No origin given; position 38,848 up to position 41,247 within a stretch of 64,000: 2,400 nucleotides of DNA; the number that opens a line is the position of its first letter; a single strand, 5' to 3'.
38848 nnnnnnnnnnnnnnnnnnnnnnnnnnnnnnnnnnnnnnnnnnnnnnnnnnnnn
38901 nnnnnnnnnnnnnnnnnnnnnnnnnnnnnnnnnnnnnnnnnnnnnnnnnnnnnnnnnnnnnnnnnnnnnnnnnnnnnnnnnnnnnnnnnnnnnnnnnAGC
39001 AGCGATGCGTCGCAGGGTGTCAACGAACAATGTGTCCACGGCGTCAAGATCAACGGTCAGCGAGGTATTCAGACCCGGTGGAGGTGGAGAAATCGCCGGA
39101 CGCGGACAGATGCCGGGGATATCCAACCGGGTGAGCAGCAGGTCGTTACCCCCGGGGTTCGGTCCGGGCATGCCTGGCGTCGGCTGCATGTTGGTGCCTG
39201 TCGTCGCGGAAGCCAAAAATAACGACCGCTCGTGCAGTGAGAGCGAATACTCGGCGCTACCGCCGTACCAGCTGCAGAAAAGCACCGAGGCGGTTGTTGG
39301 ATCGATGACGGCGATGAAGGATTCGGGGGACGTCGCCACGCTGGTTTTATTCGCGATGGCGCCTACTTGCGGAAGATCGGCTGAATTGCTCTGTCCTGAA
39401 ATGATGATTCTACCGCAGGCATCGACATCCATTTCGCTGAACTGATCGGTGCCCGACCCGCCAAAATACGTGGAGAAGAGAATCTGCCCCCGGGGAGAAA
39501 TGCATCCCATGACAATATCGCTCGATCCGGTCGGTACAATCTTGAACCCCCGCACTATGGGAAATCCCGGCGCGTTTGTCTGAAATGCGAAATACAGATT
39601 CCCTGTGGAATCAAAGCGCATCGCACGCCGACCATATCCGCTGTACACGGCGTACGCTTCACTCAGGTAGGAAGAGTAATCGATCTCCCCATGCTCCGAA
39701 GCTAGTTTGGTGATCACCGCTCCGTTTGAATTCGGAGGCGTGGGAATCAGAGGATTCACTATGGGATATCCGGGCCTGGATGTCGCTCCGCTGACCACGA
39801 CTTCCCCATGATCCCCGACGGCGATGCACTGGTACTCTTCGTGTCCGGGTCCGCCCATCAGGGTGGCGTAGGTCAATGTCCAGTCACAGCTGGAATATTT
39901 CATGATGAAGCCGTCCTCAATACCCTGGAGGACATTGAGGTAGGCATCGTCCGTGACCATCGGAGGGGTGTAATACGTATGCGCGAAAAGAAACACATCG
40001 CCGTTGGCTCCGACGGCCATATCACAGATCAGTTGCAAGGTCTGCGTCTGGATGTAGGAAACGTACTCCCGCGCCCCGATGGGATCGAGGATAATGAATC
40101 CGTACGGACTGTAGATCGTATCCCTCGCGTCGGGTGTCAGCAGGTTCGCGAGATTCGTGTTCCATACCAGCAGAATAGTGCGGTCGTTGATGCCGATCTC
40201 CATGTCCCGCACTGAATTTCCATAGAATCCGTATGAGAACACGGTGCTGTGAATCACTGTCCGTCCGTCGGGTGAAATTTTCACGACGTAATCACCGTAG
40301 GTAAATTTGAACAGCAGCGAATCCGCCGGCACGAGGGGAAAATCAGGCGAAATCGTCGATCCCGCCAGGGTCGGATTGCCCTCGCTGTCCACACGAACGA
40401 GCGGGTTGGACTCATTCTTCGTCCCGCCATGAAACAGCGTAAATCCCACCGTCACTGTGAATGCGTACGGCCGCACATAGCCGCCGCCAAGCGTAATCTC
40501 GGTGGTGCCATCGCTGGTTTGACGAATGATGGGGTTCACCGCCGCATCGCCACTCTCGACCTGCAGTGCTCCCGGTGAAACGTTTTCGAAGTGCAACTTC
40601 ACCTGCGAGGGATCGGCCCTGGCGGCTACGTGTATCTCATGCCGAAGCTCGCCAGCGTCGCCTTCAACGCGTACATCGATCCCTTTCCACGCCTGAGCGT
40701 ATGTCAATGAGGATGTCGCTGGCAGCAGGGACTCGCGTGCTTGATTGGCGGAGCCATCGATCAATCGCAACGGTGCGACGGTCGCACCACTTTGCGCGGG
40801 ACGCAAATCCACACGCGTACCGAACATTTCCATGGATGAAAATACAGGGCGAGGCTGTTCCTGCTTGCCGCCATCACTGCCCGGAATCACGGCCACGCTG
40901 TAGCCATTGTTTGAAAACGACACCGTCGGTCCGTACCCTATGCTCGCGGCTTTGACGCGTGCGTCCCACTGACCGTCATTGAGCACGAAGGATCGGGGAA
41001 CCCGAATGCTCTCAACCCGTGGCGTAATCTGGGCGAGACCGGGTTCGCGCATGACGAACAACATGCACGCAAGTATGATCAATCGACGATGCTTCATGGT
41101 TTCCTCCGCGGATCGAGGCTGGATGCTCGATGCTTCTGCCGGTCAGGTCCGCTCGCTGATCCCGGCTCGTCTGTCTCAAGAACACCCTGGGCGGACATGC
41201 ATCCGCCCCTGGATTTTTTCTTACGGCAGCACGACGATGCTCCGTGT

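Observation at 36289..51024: Three tandem giant T9SS-secreted SBBP-repeat paralogs with conserved ends and divergent centres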

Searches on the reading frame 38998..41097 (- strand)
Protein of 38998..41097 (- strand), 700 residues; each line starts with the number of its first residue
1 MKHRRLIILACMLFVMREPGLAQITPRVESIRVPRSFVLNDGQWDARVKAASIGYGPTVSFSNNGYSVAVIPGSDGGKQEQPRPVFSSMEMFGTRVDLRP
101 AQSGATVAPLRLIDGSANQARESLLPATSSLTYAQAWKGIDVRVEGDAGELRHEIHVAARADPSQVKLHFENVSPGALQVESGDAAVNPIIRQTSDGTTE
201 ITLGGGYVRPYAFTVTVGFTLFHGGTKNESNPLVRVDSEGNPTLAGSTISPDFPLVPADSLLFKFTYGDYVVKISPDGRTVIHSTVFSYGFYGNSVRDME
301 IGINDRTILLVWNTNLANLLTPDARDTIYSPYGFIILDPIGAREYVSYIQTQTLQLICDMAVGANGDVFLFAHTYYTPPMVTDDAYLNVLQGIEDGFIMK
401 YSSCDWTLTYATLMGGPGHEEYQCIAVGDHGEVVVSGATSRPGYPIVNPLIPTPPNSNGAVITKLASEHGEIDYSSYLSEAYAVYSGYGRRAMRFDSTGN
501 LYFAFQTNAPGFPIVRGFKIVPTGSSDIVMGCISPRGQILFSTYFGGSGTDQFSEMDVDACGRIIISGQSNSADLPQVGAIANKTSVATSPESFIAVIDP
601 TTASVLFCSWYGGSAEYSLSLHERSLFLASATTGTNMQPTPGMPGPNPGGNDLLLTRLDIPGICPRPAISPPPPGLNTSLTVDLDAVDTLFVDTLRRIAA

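Call 85: predict_structure(alignment_id=A3)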
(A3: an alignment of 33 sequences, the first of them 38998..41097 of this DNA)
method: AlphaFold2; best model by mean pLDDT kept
length: 700 residues; sequences in the alignment: 33
mean_pLDDT: 83.0   pTM: 0.67
mean pLDDT of the five models: 83.0, 82.0, 82.1, 81.9, 79.8
residues with pLDDT >= 90: 308; 70-90: 271; 50-70: 83; < 50: 38
segments of 3 or more residues with pLDDT < 50: 17-29, 72-84, 677-682
pLDDT, mean of each block of 10 residues (from residue 1): 68 59 44 80 87 83 86 43 67 89 87 70 86 92 84 82 85 81 70 84 62 79 92 93 94 82 73 94 84 81 93 88 93 93 93 93 93 95 95 94 93 92 89 90 85 72 89 85 60 91 88 85 89 92 92 93 94 84 75 93 89 88 94 83 85 94 81 53 54 63
secondary structure, 60 per line:
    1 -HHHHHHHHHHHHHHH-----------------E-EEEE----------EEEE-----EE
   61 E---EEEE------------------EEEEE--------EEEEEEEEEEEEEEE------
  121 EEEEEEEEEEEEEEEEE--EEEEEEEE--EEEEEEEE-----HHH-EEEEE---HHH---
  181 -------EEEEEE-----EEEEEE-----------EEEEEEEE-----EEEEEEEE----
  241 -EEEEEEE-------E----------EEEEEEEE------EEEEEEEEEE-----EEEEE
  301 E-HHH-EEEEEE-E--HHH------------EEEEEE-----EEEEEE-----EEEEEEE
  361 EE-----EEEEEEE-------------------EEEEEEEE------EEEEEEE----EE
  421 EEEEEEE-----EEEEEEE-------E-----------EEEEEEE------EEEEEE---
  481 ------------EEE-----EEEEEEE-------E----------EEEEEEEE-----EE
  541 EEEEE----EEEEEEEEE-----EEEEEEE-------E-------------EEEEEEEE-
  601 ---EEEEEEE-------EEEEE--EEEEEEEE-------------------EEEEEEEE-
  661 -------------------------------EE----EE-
elements in order (helices of 4 or more, strands of 3 or more residues): H2-16 E36-39 E50-53 E59-61 E65-68 E87-91 E100-114 E121-137 E140-147 E150-157 E167-171 E188-193 E199-204 E216-223 E229-236 E242-248 E267-274 E281-290 E296-301 E307-312 E332-337 E343-348 E354-362 E368-374 E394-401 E408-414 E419-427 E433-439 E459-465 E472-477 E493-495 E501-507 E526-533 E539-545 E550-558 E564-570 E592-599 E604-610 E618-622 E625-632 E652-659
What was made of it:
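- On T9SS type-A CTD cargo: AF2 predicts a helix at aa 2-16 followed by a low-confidence linker (call 85).
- On SBBP beta-propeller repeat proteins (PF06739): AF2 pLDDT of 83 with about seven four-stranded blades (call 85).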

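Call 87: fold_search(model_id=the predicted structure, library=pdb)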
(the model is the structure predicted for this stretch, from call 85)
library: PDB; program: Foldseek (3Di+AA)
matches with E <= 10: 752; with E <= 0.001: 467
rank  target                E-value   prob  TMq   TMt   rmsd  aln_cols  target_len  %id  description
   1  7ron                  3.2e-17  1.00  0.45  0.49  14.1       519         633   16  Crystal structure of the Friedel-Crafts alkylating enzyme CylK from Cylindospermum licheniforme (released 2022-03-23)
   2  7fh6                  5.4e-17  1.00  0.47  0.50  13.6       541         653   17  Friedel-Crafts alkylation enzyme CylK (released 2022-02-16)
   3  7fh7                  5.7e-17  1.00  0.46  0.49  14.3       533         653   16  Friedel-Crafts alkylation enzyme CylK mutant Y37F (released 2022-02-16)
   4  7fh8                  6.2e-17  1.00  0.47  0.50  13.7       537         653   16  Friedel-Crafts alkylation enzyme CylK mutant H391A (released 2022-02-16)
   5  7roo                  1.3e-16  1.00  0.45  0.48  14.4       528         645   16  Crystal structure of Friedel-Crafts alkylating enzyme CylK from Cylindospermum licheniforme with bromide (released 2022-03-23)
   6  7esl                  8.2e-09  1.00  0.34  0.52   8.5       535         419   12  Crystal structure of a L-rhamnose-alpha-1,4-D-glucuronate lyase from Fusarium oxysporum 12S, N247A N-glycan free form (released 2021-08-04)
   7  9g33_UQ               5.6e-08  1.00  0.26  0.23  27.6       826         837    9  Stalled 90S - Utp23-Krr1-deltaC3 (released 2025-06-18)
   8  8ov6_A                1.6e-07  1.00  0.21  0.19  32.6       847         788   10  Ternary structure of intramolecular bivalent glue degrader IBG1 bound to BRD4 and DCAF16:DDB1deltaBPB (released 2023-05-17)
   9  6byt_A                1.8e-07  1.00  0.30  0.41  10.3       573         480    8  Complex structure of LOR107 mutant (R320) with tetrasaccharide substrate (released 2018-02-07)
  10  6jq9_A                3.0e-07  1.00  0.30  0.41   9.9       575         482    8  Crystal structure of a lyase from Alteromonas sp. (released 2020-04-01)
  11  9n6z_LH               3.3e-07  1.00  0.23  0.21  28.8       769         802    8  SSU processome maturation and disassembly, State D (released 2025-11-05)
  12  9n78_LH               3.4e-07  1.00  0.23  0.22  29.0       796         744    9  SSU processome maturation and disassembly, State L (released 2025-11-05)
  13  9n73_LH               3.6e-07  1.00  0.26  0.24  27.1       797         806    8  SSU processome maturation and disassembly, State G (released 2025-10-29)
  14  6byp_B                4.8e-07  1.00  0.30  0.41  10.5       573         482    9  Structure of PL24 family Polysaccharide lyase-LOR107 (released 2018-02-07)
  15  7zn7_A                5.2e-07  1.00  0.22  0.20  32.7       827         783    9  Cryo-EM structure of RCMV-E E27 bound to human DDB1 (deltaBPB) and rat STAT2 CCD (released 2022-11-09)
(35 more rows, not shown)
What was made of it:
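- On SBBP beta-propeller repeat proteins (PF06739): Best Foldseek match is the CylK propeller at E 3e-17 (call 87).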
